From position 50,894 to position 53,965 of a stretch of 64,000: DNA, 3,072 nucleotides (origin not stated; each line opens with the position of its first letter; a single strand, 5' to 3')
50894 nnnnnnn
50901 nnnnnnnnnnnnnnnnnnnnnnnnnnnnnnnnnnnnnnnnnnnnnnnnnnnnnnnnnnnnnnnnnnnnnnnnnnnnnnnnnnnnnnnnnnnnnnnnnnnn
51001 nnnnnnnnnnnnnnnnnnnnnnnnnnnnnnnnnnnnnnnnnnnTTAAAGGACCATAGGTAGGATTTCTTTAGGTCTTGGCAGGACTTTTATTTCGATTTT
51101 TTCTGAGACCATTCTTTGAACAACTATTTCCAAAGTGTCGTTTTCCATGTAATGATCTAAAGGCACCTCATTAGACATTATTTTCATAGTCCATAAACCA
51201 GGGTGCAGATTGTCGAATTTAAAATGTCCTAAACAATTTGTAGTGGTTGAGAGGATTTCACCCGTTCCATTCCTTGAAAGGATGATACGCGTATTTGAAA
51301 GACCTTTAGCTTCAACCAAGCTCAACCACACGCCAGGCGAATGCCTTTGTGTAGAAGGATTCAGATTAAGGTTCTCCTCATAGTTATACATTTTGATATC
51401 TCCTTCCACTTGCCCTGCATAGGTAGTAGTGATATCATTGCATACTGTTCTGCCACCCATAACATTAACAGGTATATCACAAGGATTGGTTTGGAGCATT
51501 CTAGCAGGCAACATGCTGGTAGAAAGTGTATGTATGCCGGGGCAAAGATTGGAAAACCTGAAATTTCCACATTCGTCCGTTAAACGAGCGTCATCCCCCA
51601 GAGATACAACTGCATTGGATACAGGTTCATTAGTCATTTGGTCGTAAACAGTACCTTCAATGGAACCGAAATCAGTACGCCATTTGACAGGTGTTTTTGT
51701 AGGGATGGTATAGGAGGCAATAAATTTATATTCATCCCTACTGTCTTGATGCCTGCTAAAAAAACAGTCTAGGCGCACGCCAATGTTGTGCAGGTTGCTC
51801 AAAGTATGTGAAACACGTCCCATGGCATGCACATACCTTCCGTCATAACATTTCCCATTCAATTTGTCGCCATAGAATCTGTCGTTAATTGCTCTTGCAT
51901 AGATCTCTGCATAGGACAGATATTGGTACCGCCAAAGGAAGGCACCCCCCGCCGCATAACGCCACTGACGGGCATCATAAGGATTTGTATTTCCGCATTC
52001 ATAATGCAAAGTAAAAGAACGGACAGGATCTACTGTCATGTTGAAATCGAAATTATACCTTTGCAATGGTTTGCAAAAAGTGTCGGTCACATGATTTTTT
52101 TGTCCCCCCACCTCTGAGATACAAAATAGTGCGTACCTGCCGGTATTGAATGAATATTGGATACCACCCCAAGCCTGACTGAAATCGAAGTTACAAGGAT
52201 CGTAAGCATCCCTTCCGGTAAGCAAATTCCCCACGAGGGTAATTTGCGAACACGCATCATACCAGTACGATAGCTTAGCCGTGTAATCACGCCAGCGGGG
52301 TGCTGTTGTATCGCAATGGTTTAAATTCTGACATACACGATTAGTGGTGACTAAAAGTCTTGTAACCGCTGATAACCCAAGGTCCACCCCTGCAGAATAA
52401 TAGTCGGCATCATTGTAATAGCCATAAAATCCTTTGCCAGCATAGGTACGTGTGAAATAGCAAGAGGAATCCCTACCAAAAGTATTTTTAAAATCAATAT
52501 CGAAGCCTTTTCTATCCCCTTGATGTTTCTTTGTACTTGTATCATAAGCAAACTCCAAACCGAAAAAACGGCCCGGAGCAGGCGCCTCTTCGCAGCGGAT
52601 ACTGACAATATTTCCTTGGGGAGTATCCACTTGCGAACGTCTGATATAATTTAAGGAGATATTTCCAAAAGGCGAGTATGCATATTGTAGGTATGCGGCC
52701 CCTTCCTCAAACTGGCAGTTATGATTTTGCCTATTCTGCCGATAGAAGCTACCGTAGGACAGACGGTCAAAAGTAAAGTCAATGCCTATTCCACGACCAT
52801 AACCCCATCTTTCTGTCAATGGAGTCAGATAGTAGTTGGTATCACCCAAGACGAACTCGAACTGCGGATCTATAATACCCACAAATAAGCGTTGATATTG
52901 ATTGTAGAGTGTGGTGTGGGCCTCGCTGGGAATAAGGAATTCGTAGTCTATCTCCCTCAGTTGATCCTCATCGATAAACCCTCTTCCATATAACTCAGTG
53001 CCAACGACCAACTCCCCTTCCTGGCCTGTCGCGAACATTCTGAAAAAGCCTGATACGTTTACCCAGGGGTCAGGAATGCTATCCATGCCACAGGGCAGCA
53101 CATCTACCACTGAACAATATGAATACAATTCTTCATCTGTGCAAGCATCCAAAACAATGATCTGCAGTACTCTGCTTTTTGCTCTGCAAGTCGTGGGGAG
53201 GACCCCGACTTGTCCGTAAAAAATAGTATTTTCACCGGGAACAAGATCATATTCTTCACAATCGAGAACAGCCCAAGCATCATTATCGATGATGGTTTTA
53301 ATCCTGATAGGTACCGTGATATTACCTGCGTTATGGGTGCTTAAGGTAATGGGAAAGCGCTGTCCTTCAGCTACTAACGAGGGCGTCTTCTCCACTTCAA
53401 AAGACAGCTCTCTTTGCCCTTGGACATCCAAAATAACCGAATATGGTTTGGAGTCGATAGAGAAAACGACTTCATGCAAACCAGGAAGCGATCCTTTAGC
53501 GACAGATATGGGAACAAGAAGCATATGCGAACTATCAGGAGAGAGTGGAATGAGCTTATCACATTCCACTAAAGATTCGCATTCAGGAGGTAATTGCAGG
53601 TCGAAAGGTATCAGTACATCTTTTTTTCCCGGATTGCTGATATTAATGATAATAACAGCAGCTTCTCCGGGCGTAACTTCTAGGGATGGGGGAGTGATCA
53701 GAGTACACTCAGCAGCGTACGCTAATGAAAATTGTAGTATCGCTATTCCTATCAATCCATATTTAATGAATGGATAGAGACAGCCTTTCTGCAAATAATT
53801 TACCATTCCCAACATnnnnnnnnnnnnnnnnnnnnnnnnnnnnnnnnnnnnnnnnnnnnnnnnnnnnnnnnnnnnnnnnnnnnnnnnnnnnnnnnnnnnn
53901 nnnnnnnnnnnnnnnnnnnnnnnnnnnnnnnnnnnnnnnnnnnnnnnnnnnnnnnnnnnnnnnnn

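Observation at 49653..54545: Candidate chaperone-usher-like surface-fibre module: three tandem subunit paralogues facing a two-Ig-domain periplasmic protein and a 923-aa outer-membrane barrel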

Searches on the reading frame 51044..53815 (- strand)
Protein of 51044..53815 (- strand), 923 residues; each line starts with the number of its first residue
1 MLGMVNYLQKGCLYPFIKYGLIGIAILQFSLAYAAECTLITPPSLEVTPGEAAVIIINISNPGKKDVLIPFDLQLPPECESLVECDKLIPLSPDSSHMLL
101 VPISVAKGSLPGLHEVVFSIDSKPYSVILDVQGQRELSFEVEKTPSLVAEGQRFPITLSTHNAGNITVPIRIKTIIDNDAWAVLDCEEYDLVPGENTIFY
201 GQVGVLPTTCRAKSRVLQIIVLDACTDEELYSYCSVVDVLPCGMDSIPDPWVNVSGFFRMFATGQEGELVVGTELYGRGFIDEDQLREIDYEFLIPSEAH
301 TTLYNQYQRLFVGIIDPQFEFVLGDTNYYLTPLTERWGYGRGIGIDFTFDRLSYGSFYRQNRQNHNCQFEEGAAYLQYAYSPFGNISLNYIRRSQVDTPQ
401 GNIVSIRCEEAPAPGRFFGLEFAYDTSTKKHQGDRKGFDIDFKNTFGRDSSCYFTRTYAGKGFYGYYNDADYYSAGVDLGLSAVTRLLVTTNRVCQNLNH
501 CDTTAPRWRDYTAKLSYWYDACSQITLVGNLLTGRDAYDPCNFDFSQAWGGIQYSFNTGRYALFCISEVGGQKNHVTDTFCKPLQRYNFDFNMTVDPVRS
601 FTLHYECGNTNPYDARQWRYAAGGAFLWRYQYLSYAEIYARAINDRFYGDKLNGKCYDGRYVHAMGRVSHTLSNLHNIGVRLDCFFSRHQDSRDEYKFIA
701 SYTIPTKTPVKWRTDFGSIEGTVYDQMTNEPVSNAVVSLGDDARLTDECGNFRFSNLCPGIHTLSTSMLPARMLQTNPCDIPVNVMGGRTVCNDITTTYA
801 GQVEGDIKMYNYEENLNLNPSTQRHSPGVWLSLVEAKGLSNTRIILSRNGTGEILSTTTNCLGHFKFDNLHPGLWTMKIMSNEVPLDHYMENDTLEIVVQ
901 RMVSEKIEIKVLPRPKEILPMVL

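Call 3: search_protein_families(library=pfam, proteins=[window:51044-53815:-], max_evalue=1)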
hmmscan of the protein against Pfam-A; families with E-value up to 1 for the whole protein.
window:51044-53815:- (923 aa): 5 families
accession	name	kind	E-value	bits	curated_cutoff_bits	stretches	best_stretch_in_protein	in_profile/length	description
PF13620.12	CarboxypepD_reg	-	3.6e-12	46.9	32.3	2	718-768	1-56/82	Carboxypeptidase regulatory-like domain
PF13715.12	CarbopepD_reg_2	-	2.5e-07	31.1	32.2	1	719-769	1-53/88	CarboxypepD_reg-like domain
PF17210.9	SdrD_B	-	1.8e-05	25.3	29.7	1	836-880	21-65/112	SdrD B-like domain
PF17802.7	SpaA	-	0.0013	19.3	23.1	0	717-766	1-58/91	Prealbumin-like fold domain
PF22067.2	Cep192_D3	-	0.0055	17.2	27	1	156-223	21-86/99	Cep192 domain 3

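Call 4: search_protein_families(library=ncbifam, proteins=[window:51044-53815:-], max_evalue=1)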
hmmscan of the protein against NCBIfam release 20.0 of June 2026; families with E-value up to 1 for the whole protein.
window:51044-53815:- (923 aa): 1 family
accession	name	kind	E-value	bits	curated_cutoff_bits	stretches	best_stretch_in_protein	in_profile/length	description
NF052345.1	S_layer_anammox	exception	0.00074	17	1400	1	705-768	1302-1367/1596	Kustd1514 family S-layer glycoprotein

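Call 5: find_homologous_proteins(query=window:51044-53815:-)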
Query window:51044-53815:- (923 aa): 6 proteins with E <= 0.001 among 8000 candidates.
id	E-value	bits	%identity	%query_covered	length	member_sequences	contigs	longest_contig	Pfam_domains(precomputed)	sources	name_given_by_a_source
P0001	0.0e+0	2191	100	100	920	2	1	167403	PF13715.13,PF13620.13,PF17210.10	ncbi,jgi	ncbi:MAG: carboxypeptidase-like regulatory domain-containing protein [Parachlamydiales bacterium]|jg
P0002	0.0e+0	1578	70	100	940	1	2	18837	PF13715.13,PF13620.13,PF17210.10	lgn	-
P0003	0.0e+0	1442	63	100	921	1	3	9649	PF13715.13,PF13620.13,PF22904.4,PF17210.10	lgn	-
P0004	1.3e-246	839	44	96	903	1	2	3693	PF13620.13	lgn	-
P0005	5.5e-39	152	22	99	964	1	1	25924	PF13715.13,PF23619.2,PF13620.13,PF10633.16,PF22904.4,PF17210.10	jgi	jgi:hypothetical protein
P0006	7.8e-28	115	22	97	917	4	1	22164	PF13715.13,PF13620.13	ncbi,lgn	-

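Call 6: search_solved_structures(query=window:51044-53815:-, max_evalue=1)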
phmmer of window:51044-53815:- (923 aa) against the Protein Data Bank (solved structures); distinct sequences matched with E-value up to 1: 9.
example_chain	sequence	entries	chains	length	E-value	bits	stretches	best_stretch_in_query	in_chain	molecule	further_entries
4v4c_B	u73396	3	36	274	0.6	11.4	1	835-881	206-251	Pyrogallol hydroxytransferase small subunit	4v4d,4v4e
4bls_A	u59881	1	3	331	0.62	11.3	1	565-604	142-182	NTPASE P4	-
2vht_A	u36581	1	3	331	0.63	11.3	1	565-604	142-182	NTPASE P4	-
1w44_A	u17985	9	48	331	0.64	11.3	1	565-604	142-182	NTPASE P4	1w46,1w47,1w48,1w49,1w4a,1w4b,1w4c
2vhj_A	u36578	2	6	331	0.64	11.3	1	565-604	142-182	NTPASE P4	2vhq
4blt_A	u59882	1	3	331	0.65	11.3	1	565-604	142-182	NTPASE P4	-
2vhu_A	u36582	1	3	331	0.66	11.2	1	565-604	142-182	NTPASE P4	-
2vhc_A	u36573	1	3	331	0.66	11.2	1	565-604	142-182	NTPASE P4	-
1h3p_L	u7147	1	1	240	0.73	11.1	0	704-790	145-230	ANTIBODY FAB FRAGMENT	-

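Call 8: find_encoding_contigs(protein=P0005, flank=8000, max_places=3)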
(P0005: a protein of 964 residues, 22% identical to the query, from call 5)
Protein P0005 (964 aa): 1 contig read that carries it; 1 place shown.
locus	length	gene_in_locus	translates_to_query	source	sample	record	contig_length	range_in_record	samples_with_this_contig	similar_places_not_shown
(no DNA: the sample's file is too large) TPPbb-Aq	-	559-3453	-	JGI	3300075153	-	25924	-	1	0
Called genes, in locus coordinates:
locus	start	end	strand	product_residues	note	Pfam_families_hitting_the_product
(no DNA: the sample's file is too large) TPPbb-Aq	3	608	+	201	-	?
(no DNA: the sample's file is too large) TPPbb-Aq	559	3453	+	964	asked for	PF10633:NPCBM_assoc, PF23619:Ig_VWA7 (faint), PF13715:CarbopepD_reg_2 (faint), PF17210:SdrD_B (faint), PF22904:NOMO1-like_2nd (faint), PF13620:CarboxypepD_reg (weak)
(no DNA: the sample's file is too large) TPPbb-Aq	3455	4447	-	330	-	PF00248:Aldo_ket_red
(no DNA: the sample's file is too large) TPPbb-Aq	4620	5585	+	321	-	PF21686:LigD_Prim-Pol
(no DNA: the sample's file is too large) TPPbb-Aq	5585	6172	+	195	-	PF13298:LigD_N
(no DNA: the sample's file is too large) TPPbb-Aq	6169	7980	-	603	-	PF00664:ABC_membrane, PF00005:ABC_tran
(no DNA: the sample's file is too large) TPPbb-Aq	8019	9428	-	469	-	PF09594:GT87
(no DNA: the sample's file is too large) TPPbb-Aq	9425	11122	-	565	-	PF20604:DUF6798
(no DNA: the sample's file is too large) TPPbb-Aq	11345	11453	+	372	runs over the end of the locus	-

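Call 9: find_encoding_contigs(protein=P0006, flank=8000, max_places=3)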
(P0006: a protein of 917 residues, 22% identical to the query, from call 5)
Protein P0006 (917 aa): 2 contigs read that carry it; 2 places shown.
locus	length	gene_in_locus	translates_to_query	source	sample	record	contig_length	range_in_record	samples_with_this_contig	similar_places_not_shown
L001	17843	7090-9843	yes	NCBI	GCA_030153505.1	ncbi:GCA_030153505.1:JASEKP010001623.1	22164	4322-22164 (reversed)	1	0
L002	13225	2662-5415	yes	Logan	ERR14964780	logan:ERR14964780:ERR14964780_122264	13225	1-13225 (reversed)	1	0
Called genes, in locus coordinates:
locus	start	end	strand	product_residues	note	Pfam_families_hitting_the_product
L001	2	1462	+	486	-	?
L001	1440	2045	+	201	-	PF03548:LolA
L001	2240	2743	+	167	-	-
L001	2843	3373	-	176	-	-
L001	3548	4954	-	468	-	PF00072:Response_reg, PF00158:Sigma54_activat, PF14532:Sigma54_activ_2, PF25601:AAA_lid_14, PF02954:HTH_8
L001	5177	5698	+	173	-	-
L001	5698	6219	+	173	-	-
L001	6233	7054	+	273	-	-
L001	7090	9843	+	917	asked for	PF13620:CarboxypepD_reg (weak), PF13715:CarbopepD_reg_2 (faint)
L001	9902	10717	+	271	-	PF02146:SIR2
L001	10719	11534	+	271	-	PF08501:Shikimate_dh_N, PF01488:Shikimate_DH (weak)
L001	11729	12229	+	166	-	PF01327:Pep_deformylase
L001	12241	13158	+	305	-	PF00551:Formyl_trans_N, PF02911:Formyl_trans_C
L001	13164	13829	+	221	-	PF00834:Ribul_P_3_epim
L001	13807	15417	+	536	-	PF24575:TPR_Slam (faint), PF25058:ARM_TT21 (faint), PF25062:ARM_TT21_N (faint), PF25064:ARM_TT21_5th (faint), PF00515:TPR_1 (faint), PF14559:TPR_19 (weak), PF14559:TPR_19, PF13429:TPR_15, +21 more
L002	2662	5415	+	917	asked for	PF13620:CarboxypepD_reg (weak), PF13715:CarbopepD_reg_2 (faint)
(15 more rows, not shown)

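Call 10: find_encoding_contigs(protein=P0002, flank=8000, max_places=3)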
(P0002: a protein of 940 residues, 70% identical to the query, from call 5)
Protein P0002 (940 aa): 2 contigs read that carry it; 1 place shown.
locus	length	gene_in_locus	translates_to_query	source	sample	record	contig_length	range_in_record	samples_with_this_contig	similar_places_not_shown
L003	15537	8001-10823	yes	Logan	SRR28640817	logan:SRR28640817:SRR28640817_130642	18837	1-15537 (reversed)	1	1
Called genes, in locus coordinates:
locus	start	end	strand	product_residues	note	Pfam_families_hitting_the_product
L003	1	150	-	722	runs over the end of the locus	PF27167:HTH_GRAD, PF03449:GreA_GreB_N, PF01272:GreA_GreB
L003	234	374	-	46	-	-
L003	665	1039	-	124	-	-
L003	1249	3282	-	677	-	PF00270:DEAD (faint), PF04851:ResIII, PF17757:UvrB_inter, PF27431:UvrB_3rd, PF00271:Helicase_C, PF12344:UvrB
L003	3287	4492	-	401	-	PF03222:Trp_Tyr_perm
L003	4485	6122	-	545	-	PF02511:Thy1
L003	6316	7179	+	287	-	-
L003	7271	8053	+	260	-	-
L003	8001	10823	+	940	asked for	PF13620:CarboxypepD_reg (faint), PF13715:CarbopepD_reg_2 (faint), PF17210:SdrD_B (faint)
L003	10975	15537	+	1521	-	?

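Call 14: find_related_loci(query=A1, collection=genome_contigs, flank=8000)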
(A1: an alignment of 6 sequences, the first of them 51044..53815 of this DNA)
Query A1 (923 aa) in genome_contigs; peptide patterns used: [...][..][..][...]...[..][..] (x = any residue, [..] = any of these).
88 stretches matched a pattern; 23 encode a relative of the query (tblastn E <= 1e-3); 23 distinct loci.
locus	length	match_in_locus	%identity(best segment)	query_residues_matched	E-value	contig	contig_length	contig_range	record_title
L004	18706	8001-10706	25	36-918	1e-69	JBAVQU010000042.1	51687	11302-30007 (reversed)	MAG: Candidatus Zixiibacteriota bacterium isolate MFD02350_ilm_asm_bin5 k127_109157, whole genome shotgun sequence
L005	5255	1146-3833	23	34-918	7e-51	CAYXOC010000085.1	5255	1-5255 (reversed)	MAG TPA_asm: uncultured bacterium isolate binchicken_co152_100 genome assembly, contig: NODE_15624_length_5255_cov_14.95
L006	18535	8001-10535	22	73-919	2e-47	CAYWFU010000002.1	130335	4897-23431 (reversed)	MAG TPA_asm: uncultured bacterium isolate binchicken_co232_183 genome assembly, contig: NODE_188_length_130335_cov_7.988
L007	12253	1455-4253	22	21-918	9e-46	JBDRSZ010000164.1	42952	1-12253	MAG: bacterium isolate MEGAHIT-group-3.41 k141_36723, whole genome shotgun sequence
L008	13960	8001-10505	23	91-918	1e-43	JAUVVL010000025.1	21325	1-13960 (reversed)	MAG: Desulfobacteraceae bacterium isolate CSMAG_1163 CSMAG_1163_k127_7030147_length_21325_cov_101.9325, whole genome sho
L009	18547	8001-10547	23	77-918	1e-43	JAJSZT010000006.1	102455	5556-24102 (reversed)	MAG: Deltaproteobacteria bacterium isolate CR9063A Ga0402054_006, whole genome shotgun sequence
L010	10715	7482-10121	22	45-918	1e-45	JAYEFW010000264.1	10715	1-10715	MAG: Thermodesulfobacteriota bacterium isolate MAG262 MAG262_264, whole genome shotgun sequence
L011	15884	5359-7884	22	86-921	9e-35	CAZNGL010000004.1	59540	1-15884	MAG TPA_asm: uncultured Bacteriovoracaceae bacterium isolate binchicken_co43_352 genome assembly, contig: NODE_621_lengt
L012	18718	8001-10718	22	21-921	8e-34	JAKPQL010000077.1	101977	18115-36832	MAG: Deltaproteobacteria bacterium isolate JPNA_maxbin.196 k141_1342482, whole genome shotgun sequence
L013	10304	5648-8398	23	5-918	2e-46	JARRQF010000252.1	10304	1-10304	MAG: Candidatus Thiodiazotropha sp. isolate Spart_195_MAG scaffold_4546, whole genome shotgun sequence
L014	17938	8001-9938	23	271-918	2e-28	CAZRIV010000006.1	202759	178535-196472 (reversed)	MAG TPA_asm: uncultured Bacteriovoracaceae bacterium isolate binchicken_co204_164 genome assembly, contig: NODE_38_lengt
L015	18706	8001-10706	23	36-918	1e-49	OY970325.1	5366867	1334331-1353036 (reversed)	MAG: uncultured Armatimonadetes bacterium isolate MFD05942.bin.1.84 genome assembly, chromosome: 1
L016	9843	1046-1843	27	660-918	5e-25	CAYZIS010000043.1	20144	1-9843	MAG TPA_asm: uncultured Thermodesulfobacteriota bacterium isolate binchicken_co181_551 genome assembly, contig: NODE_421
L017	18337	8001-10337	21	126-920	4e-23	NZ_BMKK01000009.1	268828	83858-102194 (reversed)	Emticicia aquatilis strain CGMCC 1.15958 sequence09, whole genome shotgun sequence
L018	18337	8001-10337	20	126-920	2e-22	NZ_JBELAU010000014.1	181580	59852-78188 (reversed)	Emticicia sp. W12TSBA100-4 14, whole genome shotgun sequence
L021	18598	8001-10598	20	29-918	3e-27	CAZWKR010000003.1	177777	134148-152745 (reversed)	MAG TPA_asm: uncultured bacterium isolate SRP167671_co2_138 genome assembly, contig: NODE_68_length_177777_cov_28.979322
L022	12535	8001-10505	24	91-918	9e-19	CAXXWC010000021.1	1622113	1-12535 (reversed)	MAG: Desulfobacterales bacterium isolate 0c1ee1e2-2e93-4d1f-b680-5c09bdc3d0f4 genome assembly, contig: contig_21, whole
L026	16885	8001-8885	22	264-559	8e-5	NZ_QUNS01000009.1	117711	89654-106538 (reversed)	Tenacibaculum gallaicum strain DSM 18841 Ga0215665_109, whole genome shotgun sequence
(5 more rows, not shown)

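Call 35: search_protein_representatives(alignment_id=A1)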
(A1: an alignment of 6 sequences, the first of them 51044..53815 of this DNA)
Query: 6 sequences, 931 profile positions. Proteins with E-value up to 0.001 (for the whole library): 16553; up to 1e-10: 4403; up to 1e-30: 1529. The best 150 are listed.
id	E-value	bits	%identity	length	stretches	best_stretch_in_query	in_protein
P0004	0.0e+00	1418.6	-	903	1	1-921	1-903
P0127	7.0e-291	984.1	-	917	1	29-930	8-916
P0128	5.8e-240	815.6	-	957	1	17-927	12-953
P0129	2.2e-201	687.9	-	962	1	22-928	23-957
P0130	6.6e-198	676.4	-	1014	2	41-498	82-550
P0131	1.5e-196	671.9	-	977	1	9-923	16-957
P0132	9.0e-187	639.5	-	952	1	9-923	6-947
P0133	2.6e-184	631.4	-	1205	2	41-923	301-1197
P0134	1.5e-180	619.0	-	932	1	14-929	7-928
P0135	5.6e-179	613.7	-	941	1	27-921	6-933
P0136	7.7e-179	613.3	-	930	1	27-927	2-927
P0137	8.5e-179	613.1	-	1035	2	33-919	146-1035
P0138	1.0e-178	612.8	-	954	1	19-929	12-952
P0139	4.6e-176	604.1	-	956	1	27-925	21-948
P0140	5.7e-176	603.8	-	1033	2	47-919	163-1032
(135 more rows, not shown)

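Call 57: predict_structure(alignment_id=A5)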
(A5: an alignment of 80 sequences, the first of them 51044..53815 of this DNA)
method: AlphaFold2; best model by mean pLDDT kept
length: 923 residues; sequences in the alignment: 80
mean_pLDDT: 88.3   pTM: 0.67
mean pLDDT of the five models: 88.3, 88.0, 87.7, 86.9, 86.6
residues with pLDDT >= 90: 595; 70-90: 245; 50-70: 55; < 50: 28
segments of 3 or more residues with pLDDT < 50: 1-12, 27-33, 822-825
pLDDT, mean of each block of 10 residues (from residue 1): 39 54 50 68 89 90 81 90 87 87 90 89 88 91 86 90 92 87 89 91 79 87 92 91 81 96 89 96 95 83 80 97 95 93 96 96 71 98 97 88 97 96 90 92 95 98 93 98 97 90 88 97 97 92 94 97 97 92 93 97 95 83 97 96 80 68 97 96 89 87 96 92 93 91 90 91 91 85 92 93 93 66 52 87 92 91 92 93 87 92 91 76 48
secondary structure, 60 per line:
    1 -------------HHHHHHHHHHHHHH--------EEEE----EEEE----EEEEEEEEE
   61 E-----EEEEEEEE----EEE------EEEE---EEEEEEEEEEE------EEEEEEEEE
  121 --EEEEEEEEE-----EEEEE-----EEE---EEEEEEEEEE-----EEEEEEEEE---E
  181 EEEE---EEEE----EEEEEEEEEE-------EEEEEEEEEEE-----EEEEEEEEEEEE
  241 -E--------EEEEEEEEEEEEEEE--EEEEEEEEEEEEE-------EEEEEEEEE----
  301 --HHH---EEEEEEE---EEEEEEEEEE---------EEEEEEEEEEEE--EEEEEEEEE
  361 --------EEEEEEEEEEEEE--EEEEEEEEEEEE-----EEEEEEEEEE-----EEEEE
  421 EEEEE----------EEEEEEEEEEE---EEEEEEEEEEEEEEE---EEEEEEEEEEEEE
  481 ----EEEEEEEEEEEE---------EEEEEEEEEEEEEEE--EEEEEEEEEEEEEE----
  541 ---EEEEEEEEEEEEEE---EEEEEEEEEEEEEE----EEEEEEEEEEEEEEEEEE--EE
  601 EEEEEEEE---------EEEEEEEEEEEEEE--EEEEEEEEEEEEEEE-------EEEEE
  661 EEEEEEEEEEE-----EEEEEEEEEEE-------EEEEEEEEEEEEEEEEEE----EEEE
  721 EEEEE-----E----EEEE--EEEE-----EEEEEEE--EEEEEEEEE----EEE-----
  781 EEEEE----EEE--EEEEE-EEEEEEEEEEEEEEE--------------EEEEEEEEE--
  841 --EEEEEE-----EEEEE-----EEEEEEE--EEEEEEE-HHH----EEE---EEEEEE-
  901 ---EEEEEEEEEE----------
elements in order (helices of 4 or more, strands of 3 or more residues): H14-27 E36-39 E44-47 E52-61 E67-74 E79-81 E88-91 E95-105 E112-120 E123-131 E137-141 E147-149 E153-162 E168-176 E180-184 E188-191 E196-205 E213-223 E229-240 E251-265 E268-280 E288-296 E309-315 E319-328 E338-349 E352-360 E369-381 E384-395 E401-410 E416-425 E436-446 E450-464 E468-480 E485-496 E506-520 E523-536 E544-557 E561-574 E579-596 E599-608 E618-631 E634-648 E656-671 E677-687 E695-712 E717-725 E736-739 E742-745 E751-757 E760-768 E773-775 E781-785 E790-792 E795-799 E801-815 E830-838 E843-848 E854-858 E864-870 E873-879 E888-890 E894-899 E904-913
